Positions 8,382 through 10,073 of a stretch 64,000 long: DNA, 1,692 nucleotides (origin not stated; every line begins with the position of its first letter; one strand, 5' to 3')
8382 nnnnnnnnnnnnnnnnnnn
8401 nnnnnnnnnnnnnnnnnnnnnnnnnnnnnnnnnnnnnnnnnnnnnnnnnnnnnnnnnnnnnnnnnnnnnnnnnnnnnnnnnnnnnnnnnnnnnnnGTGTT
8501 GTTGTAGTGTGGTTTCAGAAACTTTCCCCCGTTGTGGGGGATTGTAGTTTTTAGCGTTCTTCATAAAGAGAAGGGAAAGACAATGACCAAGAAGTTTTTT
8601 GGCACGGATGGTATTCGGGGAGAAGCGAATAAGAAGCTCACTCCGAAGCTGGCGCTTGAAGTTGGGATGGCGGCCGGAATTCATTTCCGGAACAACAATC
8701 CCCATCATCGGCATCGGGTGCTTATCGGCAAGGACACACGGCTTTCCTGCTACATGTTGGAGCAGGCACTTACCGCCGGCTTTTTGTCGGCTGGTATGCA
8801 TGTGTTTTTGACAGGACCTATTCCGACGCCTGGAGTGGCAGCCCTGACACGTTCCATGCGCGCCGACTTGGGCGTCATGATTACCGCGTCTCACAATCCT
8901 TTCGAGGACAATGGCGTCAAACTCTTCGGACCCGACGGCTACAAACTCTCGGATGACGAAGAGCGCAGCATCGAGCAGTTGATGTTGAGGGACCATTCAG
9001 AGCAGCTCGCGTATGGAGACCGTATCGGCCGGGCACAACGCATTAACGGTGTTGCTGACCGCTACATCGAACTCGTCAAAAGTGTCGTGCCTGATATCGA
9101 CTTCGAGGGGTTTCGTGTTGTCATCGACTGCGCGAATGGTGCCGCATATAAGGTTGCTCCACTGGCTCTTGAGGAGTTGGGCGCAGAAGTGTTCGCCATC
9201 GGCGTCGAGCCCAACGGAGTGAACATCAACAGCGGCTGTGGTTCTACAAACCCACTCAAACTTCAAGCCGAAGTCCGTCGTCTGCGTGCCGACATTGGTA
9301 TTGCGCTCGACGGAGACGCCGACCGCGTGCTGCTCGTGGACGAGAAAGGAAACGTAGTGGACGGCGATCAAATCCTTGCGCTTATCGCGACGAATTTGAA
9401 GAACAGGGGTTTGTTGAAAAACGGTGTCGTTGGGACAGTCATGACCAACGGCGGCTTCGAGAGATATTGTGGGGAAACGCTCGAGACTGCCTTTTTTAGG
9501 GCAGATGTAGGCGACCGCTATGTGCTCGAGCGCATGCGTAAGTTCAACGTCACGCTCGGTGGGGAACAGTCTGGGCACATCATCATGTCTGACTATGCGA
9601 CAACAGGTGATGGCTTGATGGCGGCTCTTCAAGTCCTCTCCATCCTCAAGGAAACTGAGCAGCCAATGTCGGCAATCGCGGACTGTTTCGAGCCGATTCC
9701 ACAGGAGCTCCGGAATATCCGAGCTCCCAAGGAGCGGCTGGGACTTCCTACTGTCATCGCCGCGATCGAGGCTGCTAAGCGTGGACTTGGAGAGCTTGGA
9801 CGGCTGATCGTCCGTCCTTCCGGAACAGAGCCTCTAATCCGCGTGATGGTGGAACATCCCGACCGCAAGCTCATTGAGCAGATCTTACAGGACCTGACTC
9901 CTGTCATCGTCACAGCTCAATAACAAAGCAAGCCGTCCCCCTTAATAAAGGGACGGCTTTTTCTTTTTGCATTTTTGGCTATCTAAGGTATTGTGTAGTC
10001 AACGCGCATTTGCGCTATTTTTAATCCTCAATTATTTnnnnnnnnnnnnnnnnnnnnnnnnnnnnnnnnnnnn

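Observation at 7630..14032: str operon split by non-translation genes: pilin-like + glmM between rpsG and fusA; Cys-rich PG-binding protein between fusA and tuf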

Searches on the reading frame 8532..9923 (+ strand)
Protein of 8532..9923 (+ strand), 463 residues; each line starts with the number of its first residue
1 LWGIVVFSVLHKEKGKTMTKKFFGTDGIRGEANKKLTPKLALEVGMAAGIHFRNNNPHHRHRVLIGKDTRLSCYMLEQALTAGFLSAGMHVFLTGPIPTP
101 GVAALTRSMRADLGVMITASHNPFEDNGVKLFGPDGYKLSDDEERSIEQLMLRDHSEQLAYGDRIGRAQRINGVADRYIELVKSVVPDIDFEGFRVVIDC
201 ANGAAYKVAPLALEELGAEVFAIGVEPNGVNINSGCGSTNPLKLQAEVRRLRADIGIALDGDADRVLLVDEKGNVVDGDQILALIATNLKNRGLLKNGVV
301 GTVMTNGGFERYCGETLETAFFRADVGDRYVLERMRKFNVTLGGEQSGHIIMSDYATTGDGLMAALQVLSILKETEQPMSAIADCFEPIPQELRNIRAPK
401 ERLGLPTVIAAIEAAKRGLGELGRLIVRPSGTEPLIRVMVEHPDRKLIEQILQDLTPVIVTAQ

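Call 3: search_protein_families(library=pfam, proteins=[window:8532-9923:+], max_evalue=0.01)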
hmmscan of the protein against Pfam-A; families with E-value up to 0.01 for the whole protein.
window:8532-9923:+ (463 aa): 5 families
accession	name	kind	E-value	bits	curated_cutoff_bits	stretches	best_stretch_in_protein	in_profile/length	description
PF02878.22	PGM_PMM_I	-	9.6e-43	145.6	22.5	1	21-154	2-134/138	Phosphoglucomutase/phosphomannomutase, alpha/beta/alpha domain I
PF02880.22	PGM_PMM_III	-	6e-34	117.1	20.7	1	277-386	1-112/115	Phosphoglucomutase/phosphomannomutase, alpha/beta/alpha domain III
PF02879.22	PGM_PMM_II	-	1.2e-15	58.4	29.3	1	177-273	2-103/103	Phosphoglucomutase/phosphomannomutase, alpha/beta/alpha domain II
PF00408.26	PGM_PMM_IV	-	4.2e-13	49.6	23.1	1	405-455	15-65/68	Phosphoglucomutase/phosphomannomutase, C-terminal domain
PF21404.3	AMG1_III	-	0.0024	18.1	27.1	1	277-349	1-80/140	Phosphoacetylglucosamine mutase AMG1, domain III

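Call 59: search_protein_families(library=ncbifam, proteins=[window:8583-9920:+], max_evalue=0.001)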
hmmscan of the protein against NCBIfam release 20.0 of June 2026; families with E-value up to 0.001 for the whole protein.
window:8583-9920:+ (446 aa): 7 families
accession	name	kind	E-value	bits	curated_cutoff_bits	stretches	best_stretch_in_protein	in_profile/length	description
TIGR01455.1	glmM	equivalog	1.5e-171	571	447.55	1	6-442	1-440/442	phosphoglucosamine mutase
TIGR03990.1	Arch_GlmM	equivalog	1.4e-99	334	439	1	4-438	2-440/444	phosphoglucosamine mutase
NF007088.0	PRK09542.1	equivalog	1.7e-49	169.1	618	1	9-442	15-453/456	phosphomannomutase/phosphoglucomutase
NF046027.1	PhglucPhmanMutPgmG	equivalog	7.1e-39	133.7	600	1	11-367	15-363/460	phosphoglucomutase/phosphomannomutase PgmG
NF011943.0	PRK15414.1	subfamily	7.8e-29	101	801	1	6-355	7-355/456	phosphomannomutase CpsG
NF005737.0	PRK07564.1-1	equivalog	1.9e-12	46.6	378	1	235-366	269-400/543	alpha-D-glucose phosphate-specific phosphoglucomutase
TIGR01132.1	pgm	equivalog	4.2e-06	25.5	778.05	1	6-171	42-215/546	phosphoglucomutase (alpha-D-glucose-1,6-bisphosphate-dependent)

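Call 67: find_homologous_proteins(query=window:8583-9920:+, max_evalue=1e-80)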
Query window:8583-9920:+ (446 aa): 8000 proteins with E <= 1e-80 among 8000 candidates; the best 120 are listed.
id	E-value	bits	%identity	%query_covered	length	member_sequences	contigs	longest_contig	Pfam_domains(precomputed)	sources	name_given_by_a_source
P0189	7.1e-294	992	100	100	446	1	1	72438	PF02878.23,PF00408.27,PF02879.23,PF02880.23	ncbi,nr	ncbi:phosphoglucosamine mutase [Patescibacteria group bacterium]|nr:phosphoglucosamine mutase [Pates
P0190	1.4e-207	708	-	-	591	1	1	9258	PF02878.23,PF00408.27,PF02879.23,PF02880.23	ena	-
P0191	2.2e-201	687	74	99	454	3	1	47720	PF02878.23,PF00408.27,PF02879.23,PF02880.23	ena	-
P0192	2.2e-197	674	-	-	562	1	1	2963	PF02878.23,PF00408.27,PF02879.23,PF02880.23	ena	-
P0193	4.9e-197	673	70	100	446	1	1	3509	PF02878.23,PF00408.27,PF02879.23,PF02880.23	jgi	jgi:phosphoglucosamine mutase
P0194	1.9e-196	671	70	100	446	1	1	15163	PF02878.23,PF00408.27,PF02879.23,PF02880.23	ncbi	-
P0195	3.5e-196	670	69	100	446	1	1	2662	PF02878.23,PF00408.27,PF02879.23,PF02880.23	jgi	jgi:phosphoglucosamine mutase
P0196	3.1e-180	618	68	100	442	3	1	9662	PF02878.23,PF00408.27,PF02879.23,PF02880.23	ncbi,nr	ncbi:phosphoglucosamine mutase [Patescibacteria group bacterium]|nr:phosphoglucosamine mutase [Pates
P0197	1.8e-169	582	63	100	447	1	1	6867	PF02878.23,PF00408.27,PF02879.23,PF02880.23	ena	-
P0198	9.9e-169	580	63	100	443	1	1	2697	PF02878.23,PF00408.27,PF02879.23,PF02880.23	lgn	-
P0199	3.2e-168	578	62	100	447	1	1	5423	PF02878.23,PF00408.27,PF02879.23,PF02880.23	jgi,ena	-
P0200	3.6e-168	578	64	100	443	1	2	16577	PF02878.23,PF00408.27,PF02879.23,PF02880.23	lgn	-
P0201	3.7e-168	578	62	100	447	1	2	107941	PF02878.23,PF00408.27,PF02879.23,PF02880.23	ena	-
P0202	8.0e-168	577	62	100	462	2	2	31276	PF02878.23,PF00408.27,PF02879.23,PF02880.23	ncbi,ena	-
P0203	9.4e-168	577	62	100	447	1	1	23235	PF02878.23,PF00408.27,PF02879.23,PF02880.23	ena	-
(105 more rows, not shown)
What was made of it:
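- The closest GlmM relatives outside the clade are alphaproteobacterial (call 67).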

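Call 70: search_solved_structures(query=window:8583-9920:+, max_evalue=1e-30, show_alignments=0)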
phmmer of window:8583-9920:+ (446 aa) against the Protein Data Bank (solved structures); distinct sequences matched with E-value up to 1e-30: 18.
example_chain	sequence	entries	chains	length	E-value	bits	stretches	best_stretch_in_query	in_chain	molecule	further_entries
3pdk_A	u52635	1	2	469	3.4e-117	395.1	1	4-441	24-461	Phosphoglucosamine mutase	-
7ojr_A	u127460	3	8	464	1.9e-114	386.1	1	4-441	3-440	Phosphoglucosamine mutase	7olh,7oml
6gyz_A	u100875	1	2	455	1.9e-113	382.8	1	4-442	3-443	Phosphoglucosamine mutase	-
7ojs_C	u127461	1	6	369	5.4e-101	341.8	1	4-366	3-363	Phosphoglucosamine mutase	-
9g69_A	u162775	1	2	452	1.9e-100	340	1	4-442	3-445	Phosphoglucosamine mutase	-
3i3w_A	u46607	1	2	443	1.3e-91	310.8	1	4-431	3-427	Phosphoglucosamine mutase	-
1wqa_A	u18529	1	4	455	1.2e-62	215.5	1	4-433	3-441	phospho-sugar mutase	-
9du5_A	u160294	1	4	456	5e-60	206.8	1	4-429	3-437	Phosphoglucomutase/phosphomannomutase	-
9ix8_A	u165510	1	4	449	8.9e-50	173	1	5-270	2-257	Phosphopentomutase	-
2f7l_A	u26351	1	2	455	2.4e-47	165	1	4-442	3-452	455aa long hypothetical phospho-sugar mutase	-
4mrq_A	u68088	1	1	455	9e-32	113.7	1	6-369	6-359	Phosphomannomutase/phosphoglucomutase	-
2fkf_A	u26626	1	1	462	9.3e-32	113.7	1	6-369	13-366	Phosphomannomutase/phosphoglucomutase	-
2h4l_X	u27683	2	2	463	9.4e-32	113.6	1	6-369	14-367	Phosphomannomutase/phosphoglucomutase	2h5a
1k35_A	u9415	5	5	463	9.4e-32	113.6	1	6-369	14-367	Phosphomannomutase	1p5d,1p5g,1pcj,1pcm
3bkq_X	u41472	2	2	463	1.5e-31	113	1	6-369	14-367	Phosphomannomutase/phosphoglucomutase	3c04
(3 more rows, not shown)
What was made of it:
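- On GlmM (phosphoglucosamine mutase, TIGR01455): The best PDB matches are GlmM structures (call 70).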

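Call 71: find_encoding_contigs(protein=P0194, flank=8000, max_places=1)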
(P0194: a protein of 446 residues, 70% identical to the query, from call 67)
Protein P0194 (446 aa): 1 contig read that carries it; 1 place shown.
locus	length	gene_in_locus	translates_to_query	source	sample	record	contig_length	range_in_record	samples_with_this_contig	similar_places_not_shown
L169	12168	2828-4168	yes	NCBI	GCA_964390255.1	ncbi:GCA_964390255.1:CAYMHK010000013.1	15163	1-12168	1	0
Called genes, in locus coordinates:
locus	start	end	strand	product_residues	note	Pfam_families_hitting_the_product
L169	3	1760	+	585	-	?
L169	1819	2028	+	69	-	-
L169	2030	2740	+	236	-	-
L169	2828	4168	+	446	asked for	PF02878:PGM_PMM_I, PF02879:PGM_PMM_II, PF02880:PGM_PMM_III, PF00408:PGM_PMM_IV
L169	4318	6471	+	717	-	PF00009:GTP_EFTU, PF03144:GTP_EFTU_D2, PF22042:EF-G_D2, PF14492:EFG_III, PF16658:RF3_C (weak), PF03764:EFG_IV, PF00679:EFG_C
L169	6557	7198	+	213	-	-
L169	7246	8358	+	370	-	PF01471:PG_binding_1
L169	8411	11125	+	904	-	PF00801:PKD (faint)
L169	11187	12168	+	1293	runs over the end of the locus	PF17957:Big_7, PF13287:Fn3_assoc, PF13290:CHB_HEX_C_1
